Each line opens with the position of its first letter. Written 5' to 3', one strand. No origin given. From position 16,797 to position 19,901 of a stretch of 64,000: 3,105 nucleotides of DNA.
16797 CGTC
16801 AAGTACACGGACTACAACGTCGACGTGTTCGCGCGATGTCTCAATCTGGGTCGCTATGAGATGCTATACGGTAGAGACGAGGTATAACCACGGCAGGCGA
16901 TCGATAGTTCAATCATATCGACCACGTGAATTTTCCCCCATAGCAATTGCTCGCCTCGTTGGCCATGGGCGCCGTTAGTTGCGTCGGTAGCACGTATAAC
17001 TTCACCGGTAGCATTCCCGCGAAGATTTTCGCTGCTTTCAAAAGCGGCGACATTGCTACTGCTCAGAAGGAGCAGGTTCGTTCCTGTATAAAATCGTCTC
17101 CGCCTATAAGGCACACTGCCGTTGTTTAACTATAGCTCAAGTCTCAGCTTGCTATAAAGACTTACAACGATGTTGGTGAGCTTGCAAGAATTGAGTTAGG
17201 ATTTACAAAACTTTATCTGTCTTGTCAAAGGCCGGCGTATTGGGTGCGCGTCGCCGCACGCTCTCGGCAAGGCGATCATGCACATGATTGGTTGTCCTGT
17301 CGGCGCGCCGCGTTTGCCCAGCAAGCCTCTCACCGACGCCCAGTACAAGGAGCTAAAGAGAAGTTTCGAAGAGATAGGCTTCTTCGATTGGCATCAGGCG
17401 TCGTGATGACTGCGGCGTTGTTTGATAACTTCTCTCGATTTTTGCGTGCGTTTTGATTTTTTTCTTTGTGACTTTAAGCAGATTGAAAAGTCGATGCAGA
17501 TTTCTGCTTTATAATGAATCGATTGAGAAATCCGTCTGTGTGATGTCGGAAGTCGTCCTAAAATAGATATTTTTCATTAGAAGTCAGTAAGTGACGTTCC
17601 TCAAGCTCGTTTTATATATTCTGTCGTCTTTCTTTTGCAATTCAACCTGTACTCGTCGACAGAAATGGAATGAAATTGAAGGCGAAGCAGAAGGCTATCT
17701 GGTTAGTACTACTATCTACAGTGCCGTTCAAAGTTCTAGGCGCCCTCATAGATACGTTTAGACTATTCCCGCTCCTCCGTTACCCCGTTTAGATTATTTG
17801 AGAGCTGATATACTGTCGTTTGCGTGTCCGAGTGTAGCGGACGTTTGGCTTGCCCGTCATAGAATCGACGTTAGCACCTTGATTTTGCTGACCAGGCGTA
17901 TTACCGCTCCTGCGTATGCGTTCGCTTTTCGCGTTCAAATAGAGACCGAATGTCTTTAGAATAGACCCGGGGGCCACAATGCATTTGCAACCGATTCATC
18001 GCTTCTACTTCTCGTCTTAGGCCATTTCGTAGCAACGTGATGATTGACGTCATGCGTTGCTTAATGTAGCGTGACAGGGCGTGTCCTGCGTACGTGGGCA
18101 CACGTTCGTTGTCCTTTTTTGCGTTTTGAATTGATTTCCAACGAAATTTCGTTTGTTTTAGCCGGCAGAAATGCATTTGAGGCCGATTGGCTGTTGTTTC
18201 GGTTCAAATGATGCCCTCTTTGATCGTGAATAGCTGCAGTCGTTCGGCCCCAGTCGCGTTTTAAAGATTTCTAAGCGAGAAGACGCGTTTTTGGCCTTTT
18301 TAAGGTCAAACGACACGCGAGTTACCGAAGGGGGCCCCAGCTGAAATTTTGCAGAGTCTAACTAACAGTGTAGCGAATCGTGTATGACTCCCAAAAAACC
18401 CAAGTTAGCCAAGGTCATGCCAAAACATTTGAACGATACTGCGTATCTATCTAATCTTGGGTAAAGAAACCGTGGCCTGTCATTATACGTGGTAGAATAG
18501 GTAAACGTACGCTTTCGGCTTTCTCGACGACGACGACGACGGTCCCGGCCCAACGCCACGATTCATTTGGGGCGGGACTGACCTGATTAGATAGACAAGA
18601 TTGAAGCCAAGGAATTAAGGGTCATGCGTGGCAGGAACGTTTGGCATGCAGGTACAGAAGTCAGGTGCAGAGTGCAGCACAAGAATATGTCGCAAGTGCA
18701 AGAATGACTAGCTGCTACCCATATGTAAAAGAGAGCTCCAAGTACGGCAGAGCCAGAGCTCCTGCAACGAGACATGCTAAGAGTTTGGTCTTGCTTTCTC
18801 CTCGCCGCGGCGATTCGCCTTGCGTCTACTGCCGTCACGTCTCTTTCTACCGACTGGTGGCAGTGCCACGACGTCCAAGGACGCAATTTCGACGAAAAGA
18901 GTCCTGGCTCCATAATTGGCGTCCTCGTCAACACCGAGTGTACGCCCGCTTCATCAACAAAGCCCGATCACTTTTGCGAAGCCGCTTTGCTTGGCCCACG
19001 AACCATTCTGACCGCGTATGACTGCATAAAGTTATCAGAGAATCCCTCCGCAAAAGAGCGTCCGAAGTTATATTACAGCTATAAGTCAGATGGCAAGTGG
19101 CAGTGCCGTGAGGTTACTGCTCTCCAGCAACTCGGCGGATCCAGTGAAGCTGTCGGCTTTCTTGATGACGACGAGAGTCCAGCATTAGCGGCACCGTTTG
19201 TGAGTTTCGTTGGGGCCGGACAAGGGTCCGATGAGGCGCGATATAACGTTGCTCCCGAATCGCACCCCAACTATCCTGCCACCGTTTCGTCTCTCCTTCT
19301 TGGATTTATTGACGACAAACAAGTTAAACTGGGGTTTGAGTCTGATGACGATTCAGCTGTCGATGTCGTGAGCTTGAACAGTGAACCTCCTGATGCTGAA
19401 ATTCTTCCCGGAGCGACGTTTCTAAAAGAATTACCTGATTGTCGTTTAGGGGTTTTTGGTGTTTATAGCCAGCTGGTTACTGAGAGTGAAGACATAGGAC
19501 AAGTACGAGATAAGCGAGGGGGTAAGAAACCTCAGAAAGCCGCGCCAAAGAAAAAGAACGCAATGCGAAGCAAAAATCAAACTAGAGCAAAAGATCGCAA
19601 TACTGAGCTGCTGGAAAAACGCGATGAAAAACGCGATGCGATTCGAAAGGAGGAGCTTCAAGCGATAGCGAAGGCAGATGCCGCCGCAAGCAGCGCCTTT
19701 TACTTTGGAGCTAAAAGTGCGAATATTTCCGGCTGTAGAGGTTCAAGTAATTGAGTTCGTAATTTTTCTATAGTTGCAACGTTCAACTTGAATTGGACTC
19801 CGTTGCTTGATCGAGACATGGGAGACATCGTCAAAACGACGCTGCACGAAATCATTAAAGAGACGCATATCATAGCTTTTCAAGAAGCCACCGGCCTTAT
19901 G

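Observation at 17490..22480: An AT-rich secreted tandem DNase-I-like (EEP) gene sits in a cassette bracketed by direct repeats inside a GC-rich gene neighbourhood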

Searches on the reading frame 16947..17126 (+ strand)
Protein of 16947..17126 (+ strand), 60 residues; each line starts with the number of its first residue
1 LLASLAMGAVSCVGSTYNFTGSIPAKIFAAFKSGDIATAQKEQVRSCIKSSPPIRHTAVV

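Call 76: search_protein_families(library=pfam, max_evalue=0.01, proteins=[window:16947-17126:+])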
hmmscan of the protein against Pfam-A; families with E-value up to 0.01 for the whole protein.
window:16947-17126:+ (60 aa): 1 family
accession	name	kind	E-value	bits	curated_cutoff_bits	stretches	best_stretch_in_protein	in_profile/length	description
PF00701.28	DHDPS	-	4.7e-05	22.7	22.1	1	1-43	191-233/289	Dihydrodipicolinate synthetase family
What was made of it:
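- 16197..17406 (+): 3' exons of the upstream DHDPS/N-acetylneuraminate-lyase-like gene (stop at 17404-17406), the conserved neighbour. Pfam DHDPS hit on 16947-17126 (call 76).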

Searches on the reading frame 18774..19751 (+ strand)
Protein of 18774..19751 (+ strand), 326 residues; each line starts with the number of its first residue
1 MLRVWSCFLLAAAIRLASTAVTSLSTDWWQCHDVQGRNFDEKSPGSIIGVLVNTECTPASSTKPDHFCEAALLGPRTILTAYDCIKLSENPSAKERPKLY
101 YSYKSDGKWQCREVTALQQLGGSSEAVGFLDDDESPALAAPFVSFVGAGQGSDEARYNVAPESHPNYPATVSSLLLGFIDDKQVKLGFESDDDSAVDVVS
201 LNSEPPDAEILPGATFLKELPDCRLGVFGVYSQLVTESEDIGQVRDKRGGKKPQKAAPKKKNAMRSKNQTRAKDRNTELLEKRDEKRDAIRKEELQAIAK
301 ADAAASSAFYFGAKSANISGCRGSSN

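Call 6: search_protein_families(library=pfam, max_evalue=1, proteins=[window:18774-19751:+])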
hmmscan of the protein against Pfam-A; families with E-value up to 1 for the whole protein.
seq(326 aa): 1 family
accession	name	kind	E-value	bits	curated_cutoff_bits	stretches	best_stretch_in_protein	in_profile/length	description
PF00089.32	Trypsin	-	0.073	13.3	20.6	1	63-87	23-46/220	Trypsin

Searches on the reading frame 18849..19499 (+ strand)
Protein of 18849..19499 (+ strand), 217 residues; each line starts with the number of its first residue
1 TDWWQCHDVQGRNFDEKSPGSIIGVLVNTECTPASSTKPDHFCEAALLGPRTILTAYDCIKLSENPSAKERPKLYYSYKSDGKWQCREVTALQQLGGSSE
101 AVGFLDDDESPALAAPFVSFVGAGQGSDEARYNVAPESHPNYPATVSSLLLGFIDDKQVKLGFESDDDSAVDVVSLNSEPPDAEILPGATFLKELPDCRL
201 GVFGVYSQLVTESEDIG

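Call 69: search_solved_structures(query=A10, max_evalue=10, show_alignments=2)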
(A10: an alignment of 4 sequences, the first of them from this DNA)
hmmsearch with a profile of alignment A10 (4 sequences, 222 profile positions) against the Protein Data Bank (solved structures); distinct sequences matched with E-value up to 10: 126 (the best 60 are shown).
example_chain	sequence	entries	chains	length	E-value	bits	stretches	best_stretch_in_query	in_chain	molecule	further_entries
1qrz_A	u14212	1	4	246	0.0065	19.1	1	37-66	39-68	PLASMINOGEN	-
5ugd_A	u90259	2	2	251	0.012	18.2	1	38-66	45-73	Plasminogen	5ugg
6q1u_A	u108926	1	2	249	0.012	18.2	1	38-66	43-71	Plasminogen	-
6d40_A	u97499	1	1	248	0.012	18.2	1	38-66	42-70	Plasminogen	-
1bui_A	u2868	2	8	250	0.012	18.2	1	38-66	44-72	Plasminogen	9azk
1l4d_A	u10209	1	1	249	0.012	18.2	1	38-66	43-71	PLASMINOGEN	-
3uir_A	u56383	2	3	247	0.012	18.2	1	38-66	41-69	Plasmin light chain B | Plasminogen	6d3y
1l4z_A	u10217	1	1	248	0.012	18.2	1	38-66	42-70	Plasminogen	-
1bml_A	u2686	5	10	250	0.012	18.2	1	38-66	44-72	PLASMIN | Plasminogen | Activation peptide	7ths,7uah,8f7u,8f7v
1ddj_A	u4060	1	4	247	0.012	18.2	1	38-66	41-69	PLASMINOGEN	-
7e50_B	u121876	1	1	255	0.012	18.2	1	38-66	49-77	Plasminogen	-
6d3x_A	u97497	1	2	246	0.012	18.2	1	38-66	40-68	Plasminogen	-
6d3z_A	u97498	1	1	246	0.012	18.2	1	38-66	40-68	Plasminogen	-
1rjx_B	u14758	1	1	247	0.014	17.9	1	38-66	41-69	Plasminogen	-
1fy3_A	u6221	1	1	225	0.018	17.6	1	36-65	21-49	HEPARIN-BINDING PROTEIN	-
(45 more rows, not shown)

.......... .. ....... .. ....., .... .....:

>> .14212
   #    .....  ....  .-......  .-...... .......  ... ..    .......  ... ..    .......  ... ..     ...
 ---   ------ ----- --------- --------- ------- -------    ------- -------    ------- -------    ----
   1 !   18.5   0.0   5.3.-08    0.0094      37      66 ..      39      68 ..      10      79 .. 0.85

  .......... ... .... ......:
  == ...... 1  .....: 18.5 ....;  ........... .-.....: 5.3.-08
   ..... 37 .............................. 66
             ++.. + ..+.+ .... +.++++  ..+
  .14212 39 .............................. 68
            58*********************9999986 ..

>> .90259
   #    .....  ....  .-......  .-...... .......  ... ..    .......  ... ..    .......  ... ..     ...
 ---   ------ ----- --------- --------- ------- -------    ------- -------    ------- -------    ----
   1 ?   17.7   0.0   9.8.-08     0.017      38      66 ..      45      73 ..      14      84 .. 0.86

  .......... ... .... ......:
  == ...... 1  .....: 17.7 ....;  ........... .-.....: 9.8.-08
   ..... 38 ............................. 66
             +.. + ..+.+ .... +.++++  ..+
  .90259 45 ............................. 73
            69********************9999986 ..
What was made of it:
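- Closest known: Catalytically dead chymotrypsin-fold domains. Same: HGF and heparin-binding protein are among the hits (call 69).
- N-terminal domain: every one of the 60 listed PDB profile hits, of 126 in all, is a chymotrypsin-fold protein, matched at the His57 loop (call 69).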
